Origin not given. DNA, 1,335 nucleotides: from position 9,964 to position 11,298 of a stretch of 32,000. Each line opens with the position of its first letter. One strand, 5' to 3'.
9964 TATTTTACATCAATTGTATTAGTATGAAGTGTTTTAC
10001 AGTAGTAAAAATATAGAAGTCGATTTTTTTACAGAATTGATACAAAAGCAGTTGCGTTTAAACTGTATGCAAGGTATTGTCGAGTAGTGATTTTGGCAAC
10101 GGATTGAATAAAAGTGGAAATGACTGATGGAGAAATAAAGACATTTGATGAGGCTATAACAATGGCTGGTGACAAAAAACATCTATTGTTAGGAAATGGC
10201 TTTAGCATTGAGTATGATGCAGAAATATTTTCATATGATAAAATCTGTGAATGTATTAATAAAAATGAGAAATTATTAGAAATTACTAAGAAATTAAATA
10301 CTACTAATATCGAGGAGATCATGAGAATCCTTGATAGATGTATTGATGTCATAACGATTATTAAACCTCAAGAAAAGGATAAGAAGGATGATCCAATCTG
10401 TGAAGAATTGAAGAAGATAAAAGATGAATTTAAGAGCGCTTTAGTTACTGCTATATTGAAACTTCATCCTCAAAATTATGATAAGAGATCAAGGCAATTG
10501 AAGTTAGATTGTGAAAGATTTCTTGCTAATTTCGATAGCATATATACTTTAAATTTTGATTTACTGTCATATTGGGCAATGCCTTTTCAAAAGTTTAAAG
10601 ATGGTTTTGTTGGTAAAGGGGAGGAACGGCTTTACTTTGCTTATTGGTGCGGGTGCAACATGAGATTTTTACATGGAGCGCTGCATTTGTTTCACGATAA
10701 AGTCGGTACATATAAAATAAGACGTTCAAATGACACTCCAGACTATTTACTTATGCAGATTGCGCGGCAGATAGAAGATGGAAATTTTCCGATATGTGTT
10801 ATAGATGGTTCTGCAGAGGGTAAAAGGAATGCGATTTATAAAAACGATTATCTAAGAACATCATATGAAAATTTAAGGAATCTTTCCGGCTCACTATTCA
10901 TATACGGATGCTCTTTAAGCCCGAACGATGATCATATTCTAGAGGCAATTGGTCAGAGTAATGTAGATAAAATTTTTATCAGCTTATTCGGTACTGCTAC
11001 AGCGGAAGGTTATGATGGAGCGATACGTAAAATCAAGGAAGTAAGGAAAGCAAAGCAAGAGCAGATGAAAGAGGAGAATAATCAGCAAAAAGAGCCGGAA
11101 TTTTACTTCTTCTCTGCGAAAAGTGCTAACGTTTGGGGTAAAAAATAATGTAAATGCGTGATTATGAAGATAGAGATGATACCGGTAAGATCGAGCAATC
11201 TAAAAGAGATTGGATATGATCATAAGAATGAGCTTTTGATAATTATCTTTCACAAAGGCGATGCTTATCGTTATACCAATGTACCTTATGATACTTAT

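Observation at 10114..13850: DUF4917 (SIR2-like) + KTSC + coiled-coil ABC ATPase: candidate uncharacterised three-gene defence or conflict system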

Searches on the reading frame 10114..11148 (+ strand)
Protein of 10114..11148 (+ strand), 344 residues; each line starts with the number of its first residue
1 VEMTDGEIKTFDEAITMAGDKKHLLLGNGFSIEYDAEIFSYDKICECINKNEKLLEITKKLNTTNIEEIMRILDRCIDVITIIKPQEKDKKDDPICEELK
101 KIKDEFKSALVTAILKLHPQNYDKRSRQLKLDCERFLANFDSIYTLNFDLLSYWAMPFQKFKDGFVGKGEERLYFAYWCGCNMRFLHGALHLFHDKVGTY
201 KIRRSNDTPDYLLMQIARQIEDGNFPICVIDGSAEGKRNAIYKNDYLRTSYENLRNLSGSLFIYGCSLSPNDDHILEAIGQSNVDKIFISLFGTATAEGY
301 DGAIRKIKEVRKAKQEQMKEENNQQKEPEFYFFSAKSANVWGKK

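Call 3: search_protein_families(library=pfam, proteins=[window:10114-11148:+], max_evalue=0.1)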
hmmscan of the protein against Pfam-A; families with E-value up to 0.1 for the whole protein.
window:10114-11148:+ (344 aa): 1 family
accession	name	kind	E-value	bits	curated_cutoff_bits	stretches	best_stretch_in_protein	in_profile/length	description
PF16263.11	DUF4917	-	9.4e-39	134.1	28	1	24-341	1-311/311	Domain of unknown function (DUF4917)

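Call 4: search_protein_families(library=padloc, proteins=[window:10114-11148:+], max_evalue=0.1)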
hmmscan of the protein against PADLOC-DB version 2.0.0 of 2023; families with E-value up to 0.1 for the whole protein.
window:10114-11148:+ (344 aa): 2 families
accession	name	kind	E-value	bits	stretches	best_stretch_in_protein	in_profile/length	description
PDLC04960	PDC-S21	-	5.5e-82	273.9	1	4-342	2-335/336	-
PDLC04961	PDC-S21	-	7.1e-62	207.6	1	3-343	9-330/336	-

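Call 5: search_protein_families(library=ncbifam, proteins=[window:10114-11148:+], max_evalue=0.1)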
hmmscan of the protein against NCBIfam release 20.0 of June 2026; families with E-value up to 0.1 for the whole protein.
window:10114-11148:+ (344 aa): 0 families

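Call 11: find_homologous_proteins(query=window:10114-11148:+)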
Query window:10114-11148:+ (344 aa): 1881 proteins with E <= 0.001 among 2802 candidates; the best 120 are listed.
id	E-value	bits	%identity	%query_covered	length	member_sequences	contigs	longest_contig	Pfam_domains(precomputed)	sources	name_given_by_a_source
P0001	1.6e-231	785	100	99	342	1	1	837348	PF16263.11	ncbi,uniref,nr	ncbi:Putative conserved hypothetical protein [Candidatus Fokinia solitaria]|uniref:DUF4917 domain-co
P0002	2.8e-51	193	36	97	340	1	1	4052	PF16263.11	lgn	-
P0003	6.6e-49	185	34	99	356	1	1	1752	PF16263.11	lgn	-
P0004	3.0e-47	179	35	96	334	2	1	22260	PF16263.11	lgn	-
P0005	4.1e-47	179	34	97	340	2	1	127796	PF16263.11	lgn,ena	-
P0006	6.2e-47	178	41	79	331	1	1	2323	PF16263.11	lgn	-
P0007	1.1e-46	178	35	97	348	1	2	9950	PF16263.11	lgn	-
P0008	2.2e-46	176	34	97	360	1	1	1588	PF16263.11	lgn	-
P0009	3.6e-46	176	35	99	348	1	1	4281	PF16263.11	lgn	-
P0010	5.0e-46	175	34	97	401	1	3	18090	PF16263.11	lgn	-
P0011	3.2e-45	173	34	97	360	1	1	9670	PF16263.11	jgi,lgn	-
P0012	3.7e-45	172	33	97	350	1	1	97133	PF16263.11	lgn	-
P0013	4.5e-45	172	33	96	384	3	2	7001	PF16263.11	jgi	jgi:hypothetical protein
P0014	6.0e-45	172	32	97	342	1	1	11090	PF16263.11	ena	-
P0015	6.1e-45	172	33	98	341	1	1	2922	PF16263.11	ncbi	-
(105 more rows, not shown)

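Call 16: find_related_loci(query=A1, collection=genome_contigs, flank=8000)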
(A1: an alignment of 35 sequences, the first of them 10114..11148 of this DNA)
Query A1 (344 aa) in genome_contigs; peptide patterns used: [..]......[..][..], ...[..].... (x = any residue, [..] = any of these).
600 stretches matched a pattern (row limit reached: there are more); 519 encode a relative of the query (tblastn E <= 1e-3); the best 80 are kept; 80 distinct loci.
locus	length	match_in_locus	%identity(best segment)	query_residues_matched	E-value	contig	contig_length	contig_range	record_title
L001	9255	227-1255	32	11-341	3e-51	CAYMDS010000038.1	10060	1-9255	MAG TPA_asm: uncultured Gammaproteobacteria bacterium isolate SRP192515_co2_133 genome assembly, contig: NODE_5718_lengt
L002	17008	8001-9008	33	8-341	5e-51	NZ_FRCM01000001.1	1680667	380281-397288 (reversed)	Mucilaginibacter sp. OK098, whole genome shotgun sequence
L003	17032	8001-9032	33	2-343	1e-50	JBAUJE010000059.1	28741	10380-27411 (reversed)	MAG: Coleofasciculaceae cyanobacterium isolate MFD12152_ilm_asm_bin12 k127_83000, whole genome shotgun sequence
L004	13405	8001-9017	34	10-344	3e-49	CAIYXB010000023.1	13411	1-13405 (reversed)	uncultured bacterium isolate Loclat_bin-07551 genome assembly, contig: bin-07551:023/256, whole genome shotgun sequence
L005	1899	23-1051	33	4-344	2e-49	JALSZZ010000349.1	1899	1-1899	MAG: Mariprofundaceae bacterium isolate S012_metabat2_scaf2bin.087 S012_NODE_72949_length_1899_cov_1.024831, whole genom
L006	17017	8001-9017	32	7-341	4e-48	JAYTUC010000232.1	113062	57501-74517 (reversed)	MAG: Fimbriiglobus sp. isolate GFS_5483 GFS_5483_231, whole genome shotgun sequence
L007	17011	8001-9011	32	8-342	6e-48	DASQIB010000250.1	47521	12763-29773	MAG TPA_asm: Gemmatimonadales bacterium isolate SMAG_U11848 k141_258319, whole genome shotgun sequence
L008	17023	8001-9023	31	2-342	8e-48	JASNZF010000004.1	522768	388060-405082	MAG: Gemmatimonadales bacterium isolate GEMM-2 HKU-EGSB-GEMM-2_4, whole genome shotgun sequence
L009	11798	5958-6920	34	19-342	5e-48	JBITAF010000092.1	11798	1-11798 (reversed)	MAG: Phycisphaerales bacterium JB060 k141_276445, whole genome shotgun sequence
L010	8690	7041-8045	31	8-342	1e-47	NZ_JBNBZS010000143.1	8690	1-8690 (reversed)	Roseomonas chloroacetimidivorans strain JCM 31050 Scaffold132_1, whole genome shotgun sequence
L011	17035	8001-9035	32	1-342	1e-47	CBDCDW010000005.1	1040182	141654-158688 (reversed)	MAG: uncultured Candidatus Binatia bacterium isolate 9a2c71a9-8664-4bc0-91de-9535c4cbd7a1 genome assembly, contig: conti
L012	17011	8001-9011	34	7-341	1e-46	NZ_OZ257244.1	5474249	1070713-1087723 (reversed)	MAG: Pedobacter sp. isolate a110aac5-dd13-4229-911f-3d7ee166719d chromosome 1, complete sequence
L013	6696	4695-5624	34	23-341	4e-47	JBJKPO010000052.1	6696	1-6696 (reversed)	MAG: Bacillota bacterium isolate Bin_124 S1Ck127_3771448_flag_1_multi_6.0000_len_6696, whole genome shotgun sequence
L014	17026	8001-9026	31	3-342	1e-46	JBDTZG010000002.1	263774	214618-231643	MAG: Acidobacteriota bacterium isolate cluster4_bin.160 NODE_10_length_263774_cov_17.485437, whole genome shotgun sequen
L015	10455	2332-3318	33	10-342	2e-46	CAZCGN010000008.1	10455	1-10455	MAG TPA_asm: uncultured Methanosarcinales archaeon isolate SRP167671_co2_185 genome assembly, contig: NODE_8133_length_1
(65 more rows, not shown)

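Call 26: search_protein_families(library=pfam, alignment_id=A4, max_evalue=0.001)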
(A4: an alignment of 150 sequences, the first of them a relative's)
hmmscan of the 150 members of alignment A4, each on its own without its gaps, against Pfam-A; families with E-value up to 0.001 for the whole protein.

A. member 1, L001:1265-2989:- (575 aa): 0 families

B. families by the number of members that match (of 150 scanned): 104 families (the first 25 are shown)
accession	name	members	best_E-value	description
PF01420.25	Methylase_S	12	2.7e-40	Type I restriction modification DNA specificity domain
PF18766.7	SWI2_SNF2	8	3.1e-83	SWI2/SNF2 ATPase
PF04313.20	HSDR_N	8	1.2e-54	Type I restriction enzyme R protein N terminus (HSDR_N)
PF22679.2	T1R_D3-like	8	1.2e-23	Type I restriction enzyme subunit R domain 3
PF04851.21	ResIII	8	4.7e-21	Type III restriction enzyme, res subunit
PF11867.13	T1RH-like_C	6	3.3e-133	Type I restriction enzyme HindI endonuclease subunit-like, C-terminal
PF02384.22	N6_Mtase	5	3.4e-107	N-6 DNA Methylase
PF07669.17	Eco57I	5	2.4e-10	Eco57I restriction-modification methylase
PF01170.24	UPF0020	5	6.9e-07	RMKL-like, methyltransferase domain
PF12161.14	HsdM_N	4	1.2e-29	HsdM N-terminal domain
PF13455.12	MUG113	4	5.4e-14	Meiotically up-regulated gene 113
PF13250.11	DUF4041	3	6.5e-20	Domain of unknown function (DUF4041)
PF10544.15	T5orf172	3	6.6e-13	T5orf172 domain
PF00239.26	Resolvase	2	1.1e-41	Resolvase, N terminal domain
PF13175.12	AAA_15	2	1.4e-18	AAA ATPase domain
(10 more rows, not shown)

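Call 34: find_encoding_contigs(protein=P0002, flank=6000, max_places=3)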
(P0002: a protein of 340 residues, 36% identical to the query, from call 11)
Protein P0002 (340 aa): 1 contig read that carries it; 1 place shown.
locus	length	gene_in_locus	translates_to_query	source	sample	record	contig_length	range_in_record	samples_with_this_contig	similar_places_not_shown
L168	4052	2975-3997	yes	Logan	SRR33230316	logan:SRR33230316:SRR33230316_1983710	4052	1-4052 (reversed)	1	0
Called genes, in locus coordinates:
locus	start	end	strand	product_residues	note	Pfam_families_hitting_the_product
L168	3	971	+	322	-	?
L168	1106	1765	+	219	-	PF13442:Cytochrome_CBB3 (faint), PF07635:PSCyt1 (weak)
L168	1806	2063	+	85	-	-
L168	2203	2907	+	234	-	PF01757:Acyl_transf_3 (faint), PF07786:HGSNAT_cat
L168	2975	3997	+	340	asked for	PF16263:DUF4917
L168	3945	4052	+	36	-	?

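Call 35: find_encoding_contigs(protein=P0004, flank=8000, max_places=3)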
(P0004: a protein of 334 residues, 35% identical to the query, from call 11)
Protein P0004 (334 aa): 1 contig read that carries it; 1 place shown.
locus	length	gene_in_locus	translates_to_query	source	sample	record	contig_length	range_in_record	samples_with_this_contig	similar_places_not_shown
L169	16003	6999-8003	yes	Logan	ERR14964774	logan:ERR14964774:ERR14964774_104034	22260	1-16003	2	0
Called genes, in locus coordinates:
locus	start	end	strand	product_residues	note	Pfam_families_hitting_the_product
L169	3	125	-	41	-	?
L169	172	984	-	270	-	-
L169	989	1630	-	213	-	PF00899:ThiF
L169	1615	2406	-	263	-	-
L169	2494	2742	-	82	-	-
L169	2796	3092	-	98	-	-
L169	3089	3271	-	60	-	-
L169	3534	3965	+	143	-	-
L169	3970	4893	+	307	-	PF21068:ATPgraspMvdD, PF08443:RimK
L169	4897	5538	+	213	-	PF18967:PycTM (weak)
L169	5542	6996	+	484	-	-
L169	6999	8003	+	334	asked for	PF16263:DUF4917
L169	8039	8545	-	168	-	-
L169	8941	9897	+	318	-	PF04471:Mrr_cat (weak)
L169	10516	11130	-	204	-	PF00589:Phage_integrase, PF22823:MrpR_C_cat (weak)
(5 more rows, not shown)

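Call 36: find_encoding_contigs(protein=P0005, flank=8000, max_places=3)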
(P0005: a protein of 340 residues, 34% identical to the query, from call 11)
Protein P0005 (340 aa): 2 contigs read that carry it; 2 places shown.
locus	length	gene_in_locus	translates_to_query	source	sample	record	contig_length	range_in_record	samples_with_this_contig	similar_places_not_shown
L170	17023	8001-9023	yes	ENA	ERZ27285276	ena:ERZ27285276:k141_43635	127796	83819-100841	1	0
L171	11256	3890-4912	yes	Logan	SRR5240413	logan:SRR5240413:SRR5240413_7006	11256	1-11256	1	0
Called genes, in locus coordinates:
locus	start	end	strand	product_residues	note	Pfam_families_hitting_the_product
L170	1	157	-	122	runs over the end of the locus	PF10544:T5orf172, PF13455:MUG113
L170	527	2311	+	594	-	PF07693:KAP_NTPase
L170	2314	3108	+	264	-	PF28083:QatB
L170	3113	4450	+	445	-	PF06508:QueC (faint)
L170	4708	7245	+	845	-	PF07693:KAP_NTPase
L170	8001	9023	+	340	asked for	PF16263:DUF4917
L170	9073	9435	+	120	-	-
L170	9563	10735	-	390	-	PF14253:AbiH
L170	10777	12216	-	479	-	-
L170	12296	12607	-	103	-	-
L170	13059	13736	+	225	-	-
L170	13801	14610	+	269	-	-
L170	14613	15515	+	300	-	PF02481:DNA_processg_A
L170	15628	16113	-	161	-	-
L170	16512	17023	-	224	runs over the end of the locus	-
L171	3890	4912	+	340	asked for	PF16263:DUF4917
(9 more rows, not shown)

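Call 37: predict_structure(alignment_id=A1)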
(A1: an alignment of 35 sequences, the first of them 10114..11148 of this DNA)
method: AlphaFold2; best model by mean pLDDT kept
length: 344 residues; sequences in the alignment: 35
mean_pLDDT: 85.0   pTM: 0.86
mean pLDDT of the five models: 85.0, 84.9, 83.5, 76.2, 75.1
residues with pLDDT >= 90: 140; 70-90: 171; 50-70: 28; < 50: 5
segments of 3 or more residues with pLDDT < 50: 1-4
pLDDT, mean of each block of 10 residues (from residue 1): 65 96 93 83 75 92 88 94 82 91 92 84 70 93 90 81 81 75 91 89 70 87 86 85 92 95 85 89 94 64 80 85 87 92 75
secondary structure, 60 per line:
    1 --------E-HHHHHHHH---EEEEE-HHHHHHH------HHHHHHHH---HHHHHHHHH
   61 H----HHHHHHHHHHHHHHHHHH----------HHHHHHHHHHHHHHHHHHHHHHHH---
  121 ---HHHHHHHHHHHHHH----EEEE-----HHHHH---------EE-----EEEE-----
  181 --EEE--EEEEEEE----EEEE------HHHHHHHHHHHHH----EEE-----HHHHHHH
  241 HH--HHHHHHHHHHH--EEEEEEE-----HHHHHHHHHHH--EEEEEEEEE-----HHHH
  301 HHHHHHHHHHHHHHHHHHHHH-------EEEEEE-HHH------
elements in order: H11-18 E22-26 H28-34 H41-48 H52-61 H66-83 H94-117 H124-137 E142-145 H151-155 E172-175 E183-185 E188-194 E199-202 H209-221 E226-228 H234-242 H245-255 E258-264 H270-280 E283-291 H297-321 E329-334

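Call 40: search_solved_structures(query=A1, max_evalue=1, show_alignments=2)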
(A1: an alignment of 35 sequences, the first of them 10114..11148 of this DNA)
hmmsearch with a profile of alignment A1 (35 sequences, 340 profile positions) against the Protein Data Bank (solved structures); distinct sequences matched with E-value up to 1: 1.
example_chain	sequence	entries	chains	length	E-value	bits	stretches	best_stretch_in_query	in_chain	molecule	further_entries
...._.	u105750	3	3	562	0.23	13.8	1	41-125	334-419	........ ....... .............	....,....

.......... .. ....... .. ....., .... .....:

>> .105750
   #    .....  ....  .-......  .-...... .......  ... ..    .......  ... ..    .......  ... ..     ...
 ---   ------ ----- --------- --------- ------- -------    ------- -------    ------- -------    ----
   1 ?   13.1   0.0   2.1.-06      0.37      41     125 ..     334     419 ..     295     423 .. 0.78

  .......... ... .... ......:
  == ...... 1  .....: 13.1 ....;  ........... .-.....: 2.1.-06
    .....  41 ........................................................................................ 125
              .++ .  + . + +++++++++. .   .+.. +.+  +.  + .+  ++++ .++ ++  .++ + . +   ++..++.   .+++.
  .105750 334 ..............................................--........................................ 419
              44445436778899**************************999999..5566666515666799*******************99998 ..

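Call 41: fold_search(model_id=the predicted structure, library=pdb)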
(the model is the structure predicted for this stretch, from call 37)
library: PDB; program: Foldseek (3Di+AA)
matches with E <= 10: 409; with E <= 0.001: 26
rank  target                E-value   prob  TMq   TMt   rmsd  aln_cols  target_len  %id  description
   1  8su9_D                1.2e-08  1.00  0.52  0.47   8.3       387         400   16  E. coli SIR2-HerA complex (hexamer HerA bound with dodecamer Sir2) (released 2024-03-27)
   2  8wld_P                1.7e-08  1.00  0.50  0.50   7.1       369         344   16  Cryo-EM structure of SIR2/HerA antiphage complex (released 2024-09-11)
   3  8sub_B                1.8e-08  1.00  0.50  0.45   7.3       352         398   16  E. coli SIR2-HerA complex (dodecamer SIR2 pentamer HerA) (released 2023-12-27)
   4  8sub_E                2.0e-08  1.00  0.53  0.47   8.7       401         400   15  E. coli SIR2-HerA complex (dodecamer SIR2 pentamer HerA) (released 2023-12-27)
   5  8sub_J                2.6e-08  1.00  0.53  0.47   8.7       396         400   15  E. coli SIR2-HerA complex (dodecamer SIR2 pentamer HerA) (released 2023-12-27)
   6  8suw_B                2.7e-08  1.00  0.51  0.46   7.4       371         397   16  E. coli SIR2-HerA complex (dodecamer SIR2 bound 4 protomers of HerA) (released 2024-03-27)
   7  8wld_J                3.5e-08  1.00  0.47  0.48   8.0       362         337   15  Cryo-EM structure of SIR2/HerA antiphage complex (released 2024-09-11)
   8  8sub_A                3.7e-08  1.00  0.53  0.48   8.4       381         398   16  E. coli SIR2-HerA complex (dodecamer SIR2 pentamer HerA) (released 2023-12-27)
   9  8sxx_F                3.9e-08  1.00  0.54  0.49   8.1       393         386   17  E. coli dodecamer SIR2 (released 2023-12-27)
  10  8uae_B                4.1e-08  1.00  0.53  0.49   8.1       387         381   16  E. coli Sir2_HerA complex (12:6) with ATPgamaS (released 2023-12-27)
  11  8sub_F                5.2e-08  1.00  0.51  0.45   8.4       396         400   16  E. coli SIR2-HerA complex (dodecamer SIR2 pentamer HerA) (released 2023-12-27)
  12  8sub_D                5.2e-08  1.00  0.50  0.45   8.4       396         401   16  E. coli SIR2-HerA complex (dodecamer SIR2 pentamer HerA) (released 2023-12-27)
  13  8sub_K                5.8e-08  1.00  0.53  0.48   8.8       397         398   15  E. coli SIR2-HerA complex (dodecamer SIR2 pentamer HerA) (released 2023-12-27)
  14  8suw_J                7.8e-08  1.00  0.53  0.47   8.4       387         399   16  E. coli SIR2-HerA complex (dodecamer SIR2 bound 4 protomers of HerA) (released 2024-03-27)
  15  8suw_F                1.0e-07  1.00  0.53  0.47   8.3       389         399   17  E. coli SIR2-HerA complex (dodecamer SIR2 bound 4 protomers of HerA) (released 2024-03-27)
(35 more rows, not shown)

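Call 43: search_protein_families(library=phrogs, proteins=[window:10114-11148:+], max_evalue=0.01)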
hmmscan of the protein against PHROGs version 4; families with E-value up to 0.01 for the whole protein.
window:10114-11148:+ (344 aa): 1 family
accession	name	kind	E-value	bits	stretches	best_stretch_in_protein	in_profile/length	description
phrog_30889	-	unknown function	2.5e-31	110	1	18-293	19-304/348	-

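Call 59: find_related_loci(query=A1, collection=viral_contigs, flank=8000)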
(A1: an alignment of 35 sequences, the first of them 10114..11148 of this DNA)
Query A1 (344 aa) in viral_contigs; peptide patterns used: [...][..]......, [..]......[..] (x = any residue, [..] = any of these).
63 stretches matched a pattern; 31 encode a relative of the query (tblastn E <= 1e-3); 31 distinct loci.
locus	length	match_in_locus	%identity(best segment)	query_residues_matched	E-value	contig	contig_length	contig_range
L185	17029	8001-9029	33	2-342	2e-46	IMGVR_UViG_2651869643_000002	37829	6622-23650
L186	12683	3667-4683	32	7-343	2e-43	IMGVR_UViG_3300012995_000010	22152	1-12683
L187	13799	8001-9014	30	7-342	6e-43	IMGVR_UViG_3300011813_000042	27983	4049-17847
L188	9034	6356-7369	32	7-342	9e-43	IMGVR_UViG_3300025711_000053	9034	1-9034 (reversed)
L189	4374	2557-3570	32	7-342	7e-43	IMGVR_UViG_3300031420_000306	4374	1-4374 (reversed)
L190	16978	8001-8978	31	8-343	2e-42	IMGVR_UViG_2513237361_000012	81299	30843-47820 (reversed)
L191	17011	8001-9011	30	7-342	3e-41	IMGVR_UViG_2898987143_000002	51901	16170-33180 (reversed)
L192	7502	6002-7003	32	10-342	2e-39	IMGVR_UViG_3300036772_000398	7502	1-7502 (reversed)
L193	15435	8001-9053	29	1-342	4e-39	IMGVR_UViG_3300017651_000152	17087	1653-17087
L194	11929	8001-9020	31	7-342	3e-38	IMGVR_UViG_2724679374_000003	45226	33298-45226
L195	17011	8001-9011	31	7-342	6e-38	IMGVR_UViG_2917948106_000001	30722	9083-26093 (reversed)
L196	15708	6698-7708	32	10-342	3e-38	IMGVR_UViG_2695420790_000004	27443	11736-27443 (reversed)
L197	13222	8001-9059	29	7-342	2e-36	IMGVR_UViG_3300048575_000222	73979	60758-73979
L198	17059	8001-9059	27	7-342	1e-35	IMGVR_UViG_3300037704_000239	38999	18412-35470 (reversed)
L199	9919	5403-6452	29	10-342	2e-33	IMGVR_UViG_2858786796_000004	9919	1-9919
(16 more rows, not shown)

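Call 82: search_protein_families(library=pfam, alignment_id=A1, max_evalue=1)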
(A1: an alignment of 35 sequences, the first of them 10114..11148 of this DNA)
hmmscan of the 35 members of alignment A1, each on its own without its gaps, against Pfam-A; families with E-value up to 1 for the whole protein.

A. member 1, window:10114-11148:+ (344 aa): 3 families
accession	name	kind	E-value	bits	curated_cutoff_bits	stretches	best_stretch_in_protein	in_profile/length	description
PF16263.11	DUF4917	-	9.4e-39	134.1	28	1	24-341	1-311/311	Domain of unknown function (DUF4917)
PF18527.6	STT3_PglB_C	-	0.21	12.1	26.5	1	14-42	5-33/80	STT3/PglB C-terminal beta-barrel domain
PF02310.24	B12-binding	-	0.25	11.6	32.1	1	263-311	33-79/121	B12 binding domain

B. families by the number of members that match (of 35 scanned): 30 families (the first 25 are shown)
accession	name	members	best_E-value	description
PF16263.11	DUF4917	35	3.1e-85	Domain of unknown function (DUF4917)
PF13289.12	SIR2_2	30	7e-05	SIR2-like domain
PF14253.11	AbiH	19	0.00038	Bacteriophage abortive infection AbiH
PF12392.13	DUF3656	3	0.081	Collagenase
PF21918.1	cas_Cpf1_2nd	2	0.01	CRISPR-associated endonuclease Cpf1 REC2 domain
PF10623.15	PilI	1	0.014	Plasmid conjugative transfer protein PilI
PF22516.1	PreP_C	1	0.019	PreP C-terminal domain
PF24989.1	DUF7776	1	0.03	Domain of unknown function (DUF7776)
PF20459.4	DUF6712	1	0.044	Family of unknown function (DUF6712)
PF18546.6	MetOD1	1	0.057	Methanogen output domain 1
PF21513.2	SidD_C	1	0.06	SidD, C-terminal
PF12090.13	Spt20_SEP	1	0.061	Spt20, SEP domain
PF07855.17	ATG101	1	0.062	Autophagy-related protein 101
PF00408.26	PGM_PMM_IV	1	0.063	Phosphoglucomutase/phosphomannomutase, C-terminal domain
PF05002.20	SGS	1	0.081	SGS domain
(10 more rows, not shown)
